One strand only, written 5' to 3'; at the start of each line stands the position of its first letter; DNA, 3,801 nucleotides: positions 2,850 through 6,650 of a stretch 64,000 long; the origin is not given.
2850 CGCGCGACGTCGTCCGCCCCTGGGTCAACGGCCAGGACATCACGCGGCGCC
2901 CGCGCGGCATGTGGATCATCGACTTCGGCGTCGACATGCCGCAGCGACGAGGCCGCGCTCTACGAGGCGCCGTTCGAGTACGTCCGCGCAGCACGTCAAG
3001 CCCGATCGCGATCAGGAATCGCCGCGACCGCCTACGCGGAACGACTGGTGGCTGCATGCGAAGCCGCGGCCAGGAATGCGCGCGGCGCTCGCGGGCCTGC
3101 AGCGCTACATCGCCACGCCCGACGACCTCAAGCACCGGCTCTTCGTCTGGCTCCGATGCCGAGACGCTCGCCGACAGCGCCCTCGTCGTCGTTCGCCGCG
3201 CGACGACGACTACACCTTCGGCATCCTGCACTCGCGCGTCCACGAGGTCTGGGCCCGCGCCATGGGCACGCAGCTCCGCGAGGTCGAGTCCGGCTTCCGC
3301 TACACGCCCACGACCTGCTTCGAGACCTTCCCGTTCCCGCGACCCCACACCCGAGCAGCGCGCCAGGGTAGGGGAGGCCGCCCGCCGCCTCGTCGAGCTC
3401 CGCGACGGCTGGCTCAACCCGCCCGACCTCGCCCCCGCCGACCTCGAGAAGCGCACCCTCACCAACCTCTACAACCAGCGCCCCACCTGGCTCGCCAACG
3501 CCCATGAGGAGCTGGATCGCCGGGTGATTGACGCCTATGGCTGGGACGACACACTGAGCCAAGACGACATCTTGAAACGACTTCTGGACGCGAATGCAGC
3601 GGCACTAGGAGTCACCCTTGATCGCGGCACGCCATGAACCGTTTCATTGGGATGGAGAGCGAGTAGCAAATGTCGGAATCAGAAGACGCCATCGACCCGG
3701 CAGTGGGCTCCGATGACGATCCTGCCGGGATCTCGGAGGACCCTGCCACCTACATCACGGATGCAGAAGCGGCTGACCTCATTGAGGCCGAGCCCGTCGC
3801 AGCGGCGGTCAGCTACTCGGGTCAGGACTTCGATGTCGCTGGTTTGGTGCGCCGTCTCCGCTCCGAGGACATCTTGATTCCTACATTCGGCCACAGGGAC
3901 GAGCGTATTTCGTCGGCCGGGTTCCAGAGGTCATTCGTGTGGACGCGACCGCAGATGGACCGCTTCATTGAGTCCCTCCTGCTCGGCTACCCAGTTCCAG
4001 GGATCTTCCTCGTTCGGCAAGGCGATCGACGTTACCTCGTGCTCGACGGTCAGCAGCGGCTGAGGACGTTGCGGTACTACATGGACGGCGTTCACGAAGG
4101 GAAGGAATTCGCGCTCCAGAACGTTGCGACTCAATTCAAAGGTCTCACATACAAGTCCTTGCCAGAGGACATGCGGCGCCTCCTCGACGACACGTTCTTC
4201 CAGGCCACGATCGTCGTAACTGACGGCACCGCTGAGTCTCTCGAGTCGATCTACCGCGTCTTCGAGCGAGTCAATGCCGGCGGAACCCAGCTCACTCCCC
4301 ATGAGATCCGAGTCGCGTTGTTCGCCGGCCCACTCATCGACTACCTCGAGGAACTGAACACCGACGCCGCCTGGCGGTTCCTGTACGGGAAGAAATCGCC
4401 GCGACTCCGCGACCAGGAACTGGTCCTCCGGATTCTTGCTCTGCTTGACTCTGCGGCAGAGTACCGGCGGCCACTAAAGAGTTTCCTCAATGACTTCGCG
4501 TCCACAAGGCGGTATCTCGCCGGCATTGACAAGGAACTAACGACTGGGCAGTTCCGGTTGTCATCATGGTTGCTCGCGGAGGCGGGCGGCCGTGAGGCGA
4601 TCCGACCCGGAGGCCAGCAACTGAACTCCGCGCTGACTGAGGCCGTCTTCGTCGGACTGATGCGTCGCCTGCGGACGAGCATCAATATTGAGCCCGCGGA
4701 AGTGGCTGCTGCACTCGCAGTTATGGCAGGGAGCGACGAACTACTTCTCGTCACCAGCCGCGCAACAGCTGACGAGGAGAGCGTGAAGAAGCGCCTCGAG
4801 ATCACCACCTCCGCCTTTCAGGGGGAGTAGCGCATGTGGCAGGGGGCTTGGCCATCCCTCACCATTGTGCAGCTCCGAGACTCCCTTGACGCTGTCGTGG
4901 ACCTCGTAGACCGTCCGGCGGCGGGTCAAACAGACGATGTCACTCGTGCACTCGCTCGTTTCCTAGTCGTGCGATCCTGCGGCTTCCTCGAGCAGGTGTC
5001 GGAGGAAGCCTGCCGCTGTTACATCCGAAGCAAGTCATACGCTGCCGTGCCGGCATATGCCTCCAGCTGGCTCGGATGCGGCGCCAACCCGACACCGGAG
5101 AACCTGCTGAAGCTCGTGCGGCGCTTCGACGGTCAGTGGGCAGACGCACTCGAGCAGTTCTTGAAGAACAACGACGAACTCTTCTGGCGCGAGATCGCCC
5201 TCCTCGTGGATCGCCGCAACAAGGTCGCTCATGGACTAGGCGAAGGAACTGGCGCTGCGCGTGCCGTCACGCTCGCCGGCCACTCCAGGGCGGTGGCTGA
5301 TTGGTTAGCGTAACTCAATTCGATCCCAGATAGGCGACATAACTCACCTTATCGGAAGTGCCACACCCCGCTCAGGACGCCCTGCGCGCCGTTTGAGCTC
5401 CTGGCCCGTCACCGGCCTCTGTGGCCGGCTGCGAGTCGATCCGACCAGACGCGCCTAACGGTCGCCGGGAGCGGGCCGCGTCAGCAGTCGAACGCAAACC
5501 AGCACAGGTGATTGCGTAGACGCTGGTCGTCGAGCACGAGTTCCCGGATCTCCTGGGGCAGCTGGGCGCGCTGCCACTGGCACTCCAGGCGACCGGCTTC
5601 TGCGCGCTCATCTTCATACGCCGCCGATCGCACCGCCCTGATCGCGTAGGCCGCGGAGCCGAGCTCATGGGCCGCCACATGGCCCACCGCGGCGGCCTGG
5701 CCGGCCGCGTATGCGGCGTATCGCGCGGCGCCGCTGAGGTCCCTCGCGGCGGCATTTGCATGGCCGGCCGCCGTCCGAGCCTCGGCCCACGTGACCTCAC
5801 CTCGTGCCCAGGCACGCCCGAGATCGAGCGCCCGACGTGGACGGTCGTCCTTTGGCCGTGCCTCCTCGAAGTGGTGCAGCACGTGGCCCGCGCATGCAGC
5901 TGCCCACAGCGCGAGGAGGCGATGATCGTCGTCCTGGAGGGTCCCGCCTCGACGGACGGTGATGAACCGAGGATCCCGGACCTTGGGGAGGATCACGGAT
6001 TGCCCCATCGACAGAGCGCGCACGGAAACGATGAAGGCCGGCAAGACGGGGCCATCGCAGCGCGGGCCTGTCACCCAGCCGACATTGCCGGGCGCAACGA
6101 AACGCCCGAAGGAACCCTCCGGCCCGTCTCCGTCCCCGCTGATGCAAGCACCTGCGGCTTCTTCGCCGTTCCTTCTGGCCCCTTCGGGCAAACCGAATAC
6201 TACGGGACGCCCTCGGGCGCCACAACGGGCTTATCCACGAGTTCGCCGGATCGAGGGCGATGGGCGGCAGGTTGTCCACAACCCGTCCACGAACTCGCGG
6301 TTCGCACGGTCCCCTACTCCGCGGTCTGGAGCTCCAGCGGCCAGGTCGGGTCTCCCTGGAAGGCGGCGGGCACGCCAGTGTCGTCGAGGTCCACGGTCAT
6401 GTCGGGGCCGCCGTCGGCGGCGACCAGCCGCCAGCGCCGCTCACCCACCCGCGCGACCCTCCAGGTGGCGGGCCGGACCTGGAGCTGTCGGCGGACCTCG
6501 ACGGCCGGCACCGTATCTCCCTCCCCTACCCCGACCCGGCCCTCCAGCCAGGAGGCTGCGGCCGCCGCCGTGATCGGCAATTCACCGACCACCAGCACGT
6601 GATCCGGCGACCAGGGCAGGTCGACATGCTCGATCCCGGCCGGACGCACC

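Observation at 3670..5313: Intact DUF262 (ParB/Srx-like) + HEPN (Rx4H) gene pair in an A/T-richer islet: candidate uncharacterised defence module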

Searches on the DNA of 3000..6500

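Call 88: search_rna_families(source=window, start=3000, end=6500, threshold=evalue, max_evalue=1)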
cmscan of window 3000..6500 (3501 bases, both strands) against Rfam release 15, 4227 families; matches with E-value up to 1: 0.
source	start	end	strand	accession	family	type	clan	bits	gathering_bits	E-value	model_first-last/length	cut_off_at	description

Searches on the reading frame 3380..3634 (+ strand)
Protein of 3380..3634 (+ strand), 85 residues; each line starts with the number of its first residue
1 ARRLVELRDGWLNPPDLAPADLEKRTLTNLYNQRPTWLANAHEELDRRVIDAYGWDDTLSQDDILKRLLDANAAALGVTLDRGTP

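Call 59: search_protein_families(library=pfam, proteins=[window:3380-3634:+], max_evalue=0.01)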
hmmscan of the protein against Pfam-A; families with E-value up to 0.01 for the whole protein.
window:3380-3634:+ (85 aa): 1 family
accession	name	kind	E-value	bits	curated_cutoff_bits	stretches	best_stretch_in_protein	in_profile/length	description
PF20467.3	MmeI_C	-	0.0011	19.6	27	1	23-63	24-66/83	MmeI, C-terminal domain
